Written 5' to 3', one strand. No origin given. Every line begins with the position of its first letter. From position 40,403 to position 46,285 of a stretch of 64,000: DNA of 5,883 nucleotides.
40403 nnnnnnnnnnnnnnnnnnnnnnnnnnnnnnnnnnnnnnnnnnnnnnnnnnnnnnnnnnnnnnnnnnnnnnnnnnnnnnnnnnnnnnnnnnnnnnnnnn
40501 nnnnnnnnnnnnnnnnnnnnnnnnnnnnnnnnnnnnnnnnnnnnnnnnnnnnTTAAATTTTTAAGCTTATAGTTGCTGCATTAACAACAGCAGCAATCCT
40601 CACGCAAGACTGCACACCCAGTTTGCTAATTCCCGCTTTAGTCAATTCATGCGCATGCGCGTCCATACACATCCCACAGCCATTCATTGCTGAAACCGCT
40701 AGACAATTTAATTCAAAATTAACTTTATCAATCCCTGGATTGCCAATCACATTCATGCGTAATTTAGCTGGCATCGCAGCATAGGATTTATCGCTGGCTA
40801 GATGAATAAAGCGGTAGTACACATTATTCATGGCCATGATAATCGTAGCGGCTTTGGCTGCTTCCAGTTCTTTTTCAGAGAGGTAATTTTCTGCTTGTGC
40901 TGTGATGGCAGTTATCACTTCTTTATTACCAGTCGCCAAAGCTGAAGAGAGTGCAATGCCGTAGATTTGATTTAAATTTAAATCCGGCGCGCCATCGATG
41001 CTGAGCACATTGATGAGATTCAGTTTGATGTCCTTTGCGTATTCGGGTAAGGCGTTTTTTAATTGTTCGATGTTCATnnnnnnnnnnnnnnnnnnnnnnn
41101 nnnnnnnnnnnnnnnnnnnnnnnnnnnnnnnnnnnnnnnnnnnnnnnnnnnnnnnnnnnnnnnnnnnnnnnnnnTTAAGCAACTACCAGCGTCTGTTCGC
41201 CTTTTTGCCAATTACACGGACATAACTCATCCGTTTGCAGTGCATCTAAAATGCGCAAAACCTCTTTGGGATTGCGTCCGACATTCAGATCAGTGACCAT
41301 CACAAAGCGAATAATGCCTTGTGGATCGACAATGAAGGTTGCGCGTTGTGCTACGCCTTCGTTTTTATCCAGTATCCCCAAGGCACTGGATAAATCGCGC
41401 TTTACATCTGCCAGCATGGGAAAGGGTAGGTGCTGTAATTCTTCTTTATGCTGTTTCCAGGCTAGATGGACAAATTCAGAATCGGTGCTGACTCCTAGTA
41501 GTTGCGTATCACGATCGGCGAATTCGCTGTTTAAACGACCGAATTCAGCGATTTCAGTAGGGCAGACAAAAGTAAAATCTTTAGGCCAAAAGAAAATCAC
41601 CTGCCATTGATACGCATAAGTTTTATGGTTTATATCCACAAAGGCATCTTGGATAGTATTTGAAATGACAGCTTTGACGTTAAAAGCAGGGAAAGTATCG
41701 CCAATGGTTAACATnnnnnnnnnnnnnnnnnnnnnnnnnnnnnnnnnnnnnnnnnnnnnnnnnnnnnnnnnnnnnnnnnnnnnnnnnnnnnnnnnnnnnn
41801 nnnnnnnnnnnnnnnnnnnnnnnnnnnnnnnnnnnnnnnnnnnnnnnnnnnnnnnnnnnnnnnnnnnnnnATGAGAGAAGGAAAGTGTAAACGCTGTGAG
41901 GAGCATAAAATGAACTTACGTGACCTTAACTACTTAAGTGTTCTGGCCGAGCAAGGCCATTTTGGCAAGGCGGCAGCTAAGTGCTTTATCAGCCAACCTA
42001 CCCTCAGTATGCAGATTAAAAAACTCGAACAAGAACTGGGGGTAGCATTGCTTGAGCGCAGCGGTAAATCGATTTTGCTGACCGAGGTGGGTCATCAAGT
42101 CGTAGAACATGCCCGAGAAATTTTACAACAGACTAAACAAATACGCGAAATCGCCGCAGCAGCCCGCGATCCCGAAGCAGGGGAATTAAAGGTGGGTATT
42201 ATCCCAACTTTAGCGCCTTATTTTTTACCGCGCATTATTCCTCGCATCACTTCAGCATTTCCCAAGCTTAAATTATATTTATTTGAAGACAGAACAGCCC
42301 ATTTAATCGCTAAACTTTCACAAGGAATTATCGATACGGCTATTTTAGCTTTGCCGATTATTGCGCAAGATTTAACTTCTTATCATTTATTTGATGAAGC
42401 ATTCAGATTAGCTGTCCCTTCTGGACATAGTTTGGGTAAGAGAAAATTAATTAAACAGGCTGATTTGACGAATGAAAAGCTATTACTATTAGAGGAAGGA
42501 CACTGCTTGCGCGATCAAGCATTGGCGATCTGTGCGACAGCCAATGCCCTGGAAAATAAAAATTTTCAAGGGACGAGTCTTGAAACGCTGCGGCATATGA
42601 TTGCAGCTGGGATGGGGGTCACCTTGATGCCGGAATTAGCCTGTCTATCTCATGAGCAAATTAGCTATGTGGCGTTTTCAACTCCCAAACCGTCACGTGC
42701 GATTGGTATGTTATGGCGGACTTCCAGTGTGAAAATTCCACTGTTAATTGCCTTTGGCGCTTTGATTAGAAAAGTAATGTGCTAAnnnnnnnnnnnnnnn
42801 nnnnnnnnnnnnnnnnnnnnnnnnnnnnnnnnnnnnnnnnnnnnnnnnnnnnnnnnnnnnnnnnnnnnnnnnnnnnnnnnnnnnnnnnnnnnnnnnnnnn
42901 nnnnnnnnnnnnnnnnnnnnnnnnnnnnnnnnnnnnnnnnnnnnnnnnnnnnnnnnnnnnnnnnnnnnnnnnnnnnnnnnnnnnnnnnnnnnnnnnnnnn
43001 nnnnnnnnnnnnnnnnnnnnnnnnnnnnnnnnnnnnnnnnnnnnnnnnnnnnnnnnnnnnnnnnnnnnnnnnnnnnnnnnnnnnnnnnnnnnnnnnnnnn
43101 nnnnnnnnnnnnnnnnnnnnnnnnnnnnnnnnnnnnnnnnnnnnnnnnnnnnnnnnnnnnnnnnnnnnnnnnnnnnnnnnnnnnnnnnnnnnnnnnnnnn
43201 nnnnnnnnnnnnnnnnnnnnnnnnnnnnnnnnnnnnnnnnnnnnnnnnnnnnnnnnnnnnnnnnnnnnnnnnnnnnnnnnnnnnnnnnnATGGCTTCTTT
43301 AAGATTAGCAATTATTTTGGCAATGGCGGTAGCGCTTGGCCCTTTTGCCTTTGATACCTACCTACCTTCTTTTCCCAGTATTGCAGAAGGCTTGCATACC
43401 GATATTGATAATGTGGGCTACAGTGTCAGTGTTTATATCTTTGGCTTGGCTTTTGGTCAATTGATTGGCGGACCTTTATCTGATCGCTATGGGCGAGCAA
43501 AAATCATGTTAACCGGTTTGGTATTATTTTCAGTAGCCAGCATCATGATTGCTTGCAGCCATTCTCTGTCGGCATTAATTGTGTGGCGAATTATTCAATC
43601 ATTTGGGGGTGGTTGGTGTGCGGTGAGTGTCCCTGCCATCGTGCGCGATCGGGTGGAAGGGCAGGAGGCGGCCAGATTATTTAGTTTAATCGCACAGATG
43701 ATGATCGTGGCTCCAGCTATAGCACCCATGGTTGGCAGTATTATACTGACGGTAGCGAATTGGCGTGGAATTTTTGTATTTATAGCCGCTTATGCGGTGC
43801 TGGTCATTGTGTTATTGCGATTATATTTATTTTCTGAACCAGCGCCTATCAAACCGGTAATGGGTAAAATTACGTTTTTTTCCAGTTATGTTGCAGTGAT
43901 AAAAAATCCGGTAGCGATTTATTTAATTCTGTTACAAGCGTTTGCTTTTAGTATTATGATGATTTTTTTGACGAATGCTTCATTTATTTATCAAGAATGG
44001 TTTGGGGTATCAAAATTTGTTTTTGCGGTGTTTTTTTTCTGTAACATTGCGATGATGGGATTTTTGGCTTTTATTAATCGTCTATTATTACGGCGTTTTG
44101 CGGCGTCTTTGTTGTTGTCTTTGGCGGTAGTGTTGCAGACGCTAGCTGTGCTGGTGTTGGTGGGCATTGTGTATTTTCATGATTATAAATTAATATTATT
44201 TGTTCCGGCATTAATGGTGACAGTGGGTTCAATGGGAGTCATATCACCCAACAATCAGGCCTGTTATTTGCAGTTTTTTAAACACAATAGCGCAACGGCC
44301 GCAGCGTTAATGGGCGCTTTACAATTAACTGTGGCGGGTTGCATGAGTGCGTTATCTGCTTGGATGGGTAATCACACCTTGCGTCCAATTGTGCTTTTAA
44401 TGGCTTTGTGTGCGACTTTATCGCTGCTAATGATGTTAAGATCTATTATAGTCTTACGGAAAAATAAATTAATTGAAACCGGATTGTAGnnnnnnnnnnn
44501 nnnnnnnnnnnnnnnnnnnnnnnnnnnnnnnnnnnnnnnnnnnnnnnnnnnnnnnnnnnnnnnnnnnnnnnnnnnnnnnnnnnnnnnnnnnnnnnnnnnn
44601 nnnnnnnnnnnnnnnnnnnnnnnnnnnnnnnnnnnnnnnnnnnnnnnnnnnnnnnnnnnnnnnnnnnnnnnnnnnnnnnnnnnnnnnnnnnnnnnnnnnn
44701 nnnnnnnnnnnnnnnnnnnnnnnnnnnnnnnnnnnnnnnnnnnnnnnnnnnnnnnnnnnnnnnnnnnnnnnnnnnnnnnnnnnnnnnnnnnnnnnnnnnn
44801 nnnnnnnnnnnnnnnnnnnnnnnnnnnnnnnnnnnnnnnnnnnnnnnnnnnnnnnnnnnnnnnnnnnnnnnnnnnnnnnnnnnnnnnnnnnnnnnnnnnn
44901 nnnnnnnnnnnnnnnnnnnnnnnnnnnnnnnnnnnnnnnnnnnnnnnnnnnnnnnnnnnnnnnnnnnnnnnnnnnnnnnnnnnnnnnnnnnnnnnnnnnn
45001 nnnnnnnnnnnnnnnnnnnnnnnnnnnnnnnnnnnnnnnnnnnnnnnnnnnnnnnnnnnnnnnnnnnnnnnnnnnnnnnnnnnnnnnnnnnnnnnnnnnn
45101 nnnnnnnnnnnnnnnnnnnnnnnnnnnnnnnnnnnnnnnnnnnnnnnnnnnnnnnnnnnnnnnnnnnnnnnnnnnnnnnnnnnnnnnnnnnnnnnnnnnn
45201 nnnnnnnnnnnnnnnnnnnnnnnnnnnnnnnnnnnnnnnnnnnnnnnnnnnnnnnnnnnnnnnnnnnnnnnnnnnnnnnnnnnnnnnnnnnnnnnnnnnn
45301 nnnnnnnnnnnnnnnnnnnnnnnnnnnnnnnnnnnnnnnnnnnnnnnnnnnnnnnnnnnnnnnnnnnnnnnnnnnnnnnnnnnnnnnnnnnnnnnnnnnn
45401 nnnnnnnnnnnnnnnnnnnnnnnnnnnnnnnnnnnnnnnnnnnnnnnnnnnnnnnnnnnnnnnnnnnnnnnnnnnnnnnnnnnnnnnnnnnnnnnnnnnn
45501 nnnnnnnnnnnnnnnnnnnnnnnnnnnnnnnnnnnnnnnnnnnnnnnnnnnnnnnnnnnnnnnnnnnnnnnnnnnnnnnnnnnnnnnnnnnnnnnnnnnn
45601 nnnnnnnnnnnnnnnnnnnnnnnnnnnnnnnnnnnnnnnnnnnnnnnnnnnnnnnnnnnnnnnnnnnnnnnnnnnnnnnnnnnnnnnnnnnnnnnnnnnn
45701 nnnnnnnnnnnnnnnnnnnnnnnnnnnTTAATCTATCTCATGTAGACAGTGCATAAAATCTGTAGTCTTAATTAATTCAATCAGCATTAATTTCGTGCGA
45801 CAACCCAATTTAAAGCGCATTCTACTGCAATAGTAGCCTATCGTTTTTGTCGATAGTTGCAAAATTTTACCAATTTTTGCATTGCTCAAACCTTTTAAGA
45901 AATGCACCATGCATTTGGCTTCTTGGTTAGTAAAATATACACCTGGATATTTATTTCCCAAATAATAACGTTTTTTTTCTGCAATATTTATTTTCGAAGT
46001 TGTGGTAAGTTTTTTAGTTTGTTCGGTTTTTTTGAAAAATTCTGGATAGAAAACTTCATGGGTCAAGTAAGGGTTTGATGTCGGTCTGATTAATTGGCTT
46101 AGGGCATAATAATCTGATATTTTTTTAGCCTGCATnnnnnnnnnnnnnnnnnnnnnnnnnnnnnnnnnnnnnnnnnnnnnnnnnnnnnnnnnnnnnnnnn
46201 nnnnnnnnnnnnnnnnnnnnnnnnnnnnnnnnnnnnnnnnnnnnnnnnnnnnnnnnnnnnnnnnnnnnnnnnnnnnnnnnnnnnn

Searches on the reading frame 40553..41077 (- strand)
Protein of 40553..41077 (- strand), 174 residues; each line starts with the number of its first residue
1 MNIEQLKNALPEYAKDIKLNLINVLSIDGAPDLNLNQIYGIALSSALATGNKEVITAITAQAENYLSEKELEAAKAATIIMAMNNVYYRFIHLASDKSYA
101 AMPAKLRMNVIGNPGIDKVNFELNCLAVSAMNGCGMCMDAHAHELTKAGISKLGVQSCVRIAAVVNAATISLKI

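Call 15: search_protein_families(library=ncbifam, proteins=[window:40553-41077:-])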
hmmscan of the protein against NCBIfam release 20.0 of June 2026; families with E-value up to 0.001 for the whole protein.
window:40553-41077:- (174 aa): 4 families
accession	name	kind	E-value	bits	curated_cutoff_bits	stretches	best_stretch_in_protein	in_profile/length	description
TIGR00777.1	ahpD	subfamily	1.3e-57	194.5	191.95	1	3-172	2-168/177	alkylhydroperoxidase, AhpD family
TIGR00778.1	ahpD_dom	domain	1.2e-13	50.3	27.8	1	115-163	2-50/51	alkylhydroperoxidase AhpD family core domain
TIGR01926.1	peroxid_rel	subfamily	0.00015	21.7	81.8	1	62-148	7-93/178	peroxidase-related enzyme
NF041238.1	AhpD_rel_CFYUT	equivalog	0.00029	20.2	175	1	63-148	161-250/357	alkylhydroperoxidase-related (seleno)protein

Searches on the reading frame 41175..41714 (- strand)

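Call 15: search_protein_families(library=ncbifam, proteins=[window:41175-41714:-])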
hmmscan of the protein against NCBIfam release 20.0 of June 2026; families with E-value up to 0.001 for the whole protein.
window:41175-41714:- (179 aa): 11 families
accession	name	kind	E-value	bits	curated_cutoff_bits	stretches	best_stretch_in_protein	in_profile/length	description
TIGR03137.1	AhpC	equivalog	4.2e-43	147.3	272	1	4-177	4-178/187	alkyl hydroperoxide reductase subunit C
NF011576.0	PRK15000.1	subfamily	3.5e-40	137.9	301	1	6-176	6-182/200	peroxiredoxin C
NF040737.1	peroxi_PrxU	equivalog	3.1e-37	128.5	270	1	1-176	35-215/233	thioredoxin-dependent peroxiredoxin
NF009668.0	PRK13189.1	equivalog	3e-36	124.8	211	1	1-173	9-181/224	peroxiredoxin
NF009669.0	PRK13190.1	equivalog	8.5e-33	113.3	261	1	27-177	20-176/203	putative peroxiredoxin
NF010122.0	PRK13599.1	equivalog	2.6e-29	102.2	456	1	4-163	9-164/220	peroxiredoxin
NF009670.0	PRK13191.1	equivalog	3.4e-28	98.6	374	1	4-172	9-177/215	putative peroxiredoxin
NF053650.1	PerredPrxQDein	equivalog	2.3e-09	37.4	260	1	31-135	17-122/148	thioredoxin-dependent peroxiredoxin PrxQ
NF006960.0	PRK09437.1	equivalog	6.4e-08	32.7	140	1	2-139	4-136/156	thioredoxin-dependent thiol peroxidase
NF001808.0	PRK00522.1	equivalog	0.00016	21.2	123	1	15-141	24-149/167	thiol peroxidase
NF045827.1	perox_SUH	exception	0.00039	19.9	298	1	15-144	24-153/178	thiol peroxidase Prx-SUH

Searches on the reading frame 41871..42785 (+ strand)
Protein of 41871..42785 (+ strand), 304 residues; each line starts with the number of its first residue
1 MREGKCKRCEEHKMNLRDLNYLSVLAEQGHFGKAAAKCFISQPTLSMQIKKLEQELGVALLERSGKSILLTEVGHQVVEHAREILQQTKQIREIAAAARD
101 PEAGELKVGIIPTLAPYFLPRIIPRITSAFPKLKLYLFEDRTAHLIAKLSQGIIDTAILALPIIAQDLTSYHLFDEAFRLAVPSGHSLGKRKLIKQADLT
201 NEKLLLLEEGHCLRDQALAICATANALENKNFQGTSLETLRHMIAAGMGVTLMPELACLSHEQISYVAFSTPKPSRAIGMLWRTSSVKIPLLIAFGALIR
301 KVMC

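Call 15: search_protein_families(library=ncbifam, proteins=[window:41871-42785:+])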
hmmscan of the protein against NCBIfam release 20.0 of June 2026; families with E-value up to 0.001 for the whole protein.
window:41871-42785:+ (304 aa): 54 families (the best 25 are shown)
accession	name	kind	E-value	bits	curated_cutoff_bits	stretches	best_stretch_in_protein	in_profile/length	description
NF008361.0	PRK11151.1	equivalog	3.4e-92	309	329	1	14-286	1-276/305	DNA-binding transcriptional regulator OxyR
NF050018.1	StrsTransRegOxyRFcella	equivalog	1.5e-74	251.1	500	1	14-299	1-285/289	oxidative stress transcriptional regulator OxyR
NF053705.1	TransRegGltCGpos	equivalog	6.5e-52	176.6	350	1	14-285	1-275/300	glutamate biosynthesis transcriptional regulator GltC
NF047520.1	trans_act_CidR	equivalog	1.4e-47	162.3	415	1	14-285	1-274/292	cidABC operon transcriptional activator CidR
NF008416.0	PRK11242.1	equivalog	8.4e-47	159.9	277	1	14-299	1-287/300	transcriptional regulator CynR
NF045775.1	acetoin_reg_AlsR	exception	4.5e-44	151.1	430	1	14-258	1-247/290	acetoin biosynthesis transcriptional regulator AlsR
NF040786.1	LysR_Sec_metab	equivalog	6.7e-41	140.2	250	1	14-301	1-296/298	selenium metabolism-associated LysR family transcriptional regulator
TIGR03339.1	phn_lysR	subfamily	1.6e-38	132.6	341.1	1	23-273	6-253/279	aminoethylphosphonate catabolism associated LysR family transcriptional regulator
NF007385.0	PRK09906.1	equivalog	7e-37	127.2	356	1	14-291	1-280/296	DNA-binding transcriptional regulator HcaR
NF007439.0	PRK09986.1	equivalog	5e-36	124.6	290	1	12-263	5-260/296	LysR family transcriptional regulator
NF008722.0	PRK11716.1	equivalog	7.5e-30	103.9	246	1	14-299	1-290/293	HTH-type transcriptional activator IlvY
NF009326.0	PRK12681.1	equivalog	1.8e-29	103.2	436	1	14-268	1-258/324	HTH-type transcriptional regulator CysB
NF045990.1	TransRegCbbRRhodb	equivalog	9.6e-29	100.4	450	1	13-254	5-248/304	LysR family regulator CbbR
NF009327.0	PRK12684.1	subfamily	2.5e-28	99.2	402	1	14-257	1-247/313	CysB family HTH-type transcriptional regulator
NF008410.0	PRK11233.1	equivalog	9.6e-27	93.9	309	1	14-258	1-243/305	nitrogen assimilation transcriptional regulator NAC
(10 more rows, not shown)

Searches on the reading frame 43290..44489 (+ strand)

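Call 15: search_protein_families(library=ncbifam, proteins=[window:43290-44489:+])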
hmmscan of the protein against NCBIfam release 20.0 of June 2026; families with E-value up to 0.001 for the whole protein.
window:43290-44489:+ (399 aa): 47 families (the best 25 are shown)
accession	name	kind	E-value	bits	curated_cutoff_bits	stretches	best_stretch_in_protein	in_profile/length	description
NF008314.0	PRK11102.1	equivalog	3.3e-68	230.8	303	1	3-383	8-388/396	Bcr/CflA family multidrug efflux MFS transporter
TIGR00710.1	efflux_Bcr_CflA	subfamily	3.8e-68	230.7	200.9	1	4-382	4-381/385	Bcr/CflA family efflux MFS transporter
NF053813.1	MFS_TcaB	equivalog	1e-53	182.6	475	1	4-391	5-392/396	putative multidrug effflux MFS transporter TcaB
NF008270.1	PRK11043.1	equivalog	3.4e-48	164.7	430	1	7-380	7-376/382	purine nucleoside transporter PunC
NF008654.0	PRK11652.1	equivalog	6.5e-42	143.8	479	1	4-383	8-383/397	multidrug efflux MFS transporter EmrD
NF033134.0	cmlA_floR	equivalog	1.4e-38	133.4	450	1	6-382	10-384/388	CmlA/FloR family chloramphenicol efflux MFS transporter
NF007782.0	PRK10473.1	subfamily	2.4e-37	129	417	1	12-383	10-376/394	MdtL family multidrug efflux MFS transporter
TIGR00880.1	2_A_01_02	superfamily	3.1e-28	98.6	131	1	47-176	1-134/141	multidrug resistance protein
NF041041.1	FslD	exception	1.3e-24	87.1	500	1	12-384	17-390/396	rhizoferrin import MFS transporter FslD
NF000509.1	efflux_CmlA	exception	1e-23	84.4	875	1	15-379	24-386/419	CmlA family chloramphenicol efflux MFS transporter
NF012203.0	cmlB1_MFS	exception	4e-22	79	900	1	15-379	24-383/407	chloramphenicol efflux MFS transporter CmlB1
NF000219.1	FloR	exception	5.8e-20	71.9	700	1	10-379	19-386/404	chloramphenicol/florfenicol efflux MFS transporter FloR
TIGR00895.1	2A0115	subfamily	6.8e-17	61.5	418.55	1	29-180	41-192/398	aromatic acid/H+ symport family MFS transporter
NF052292.1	efflux_CraA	equivalog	5.7e-16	58.6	725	1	25-313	35-323/409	chloramphenicol efflux MFS transporter CraA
TIGR00711.1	efflux_EmrB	subfamily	9.4e-16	57.6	230.2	1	27-183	24-180/485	DHA2 family efflux MFS transporter permease subunit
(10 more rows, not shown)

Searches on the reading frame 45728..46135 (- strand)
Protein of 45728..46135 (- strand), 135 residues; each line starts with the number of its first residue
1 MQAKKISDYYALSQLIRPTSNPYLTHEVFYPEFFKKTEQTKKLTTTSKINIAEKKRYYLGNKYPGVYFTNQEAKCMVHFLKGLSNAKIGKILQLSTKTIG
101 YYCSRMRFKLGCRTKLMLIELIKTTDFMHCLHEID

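Call 65: search_protein_families(library=ncbifam, max_evalue=0.00001, proteins=[window:45728-46135:-])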
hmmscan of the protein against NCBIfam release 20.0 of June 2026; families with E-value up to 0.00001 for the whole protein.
window:45728-46135:- (135 aa): 1 family
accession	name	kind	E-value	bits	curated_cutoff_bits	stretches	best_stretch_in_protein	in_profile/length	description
NF007419.0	PRK09958.1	equivalog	7.6e-07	28.9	251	1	69-121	145-197/204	acid-sensing system DNA-binding response regulator EvgA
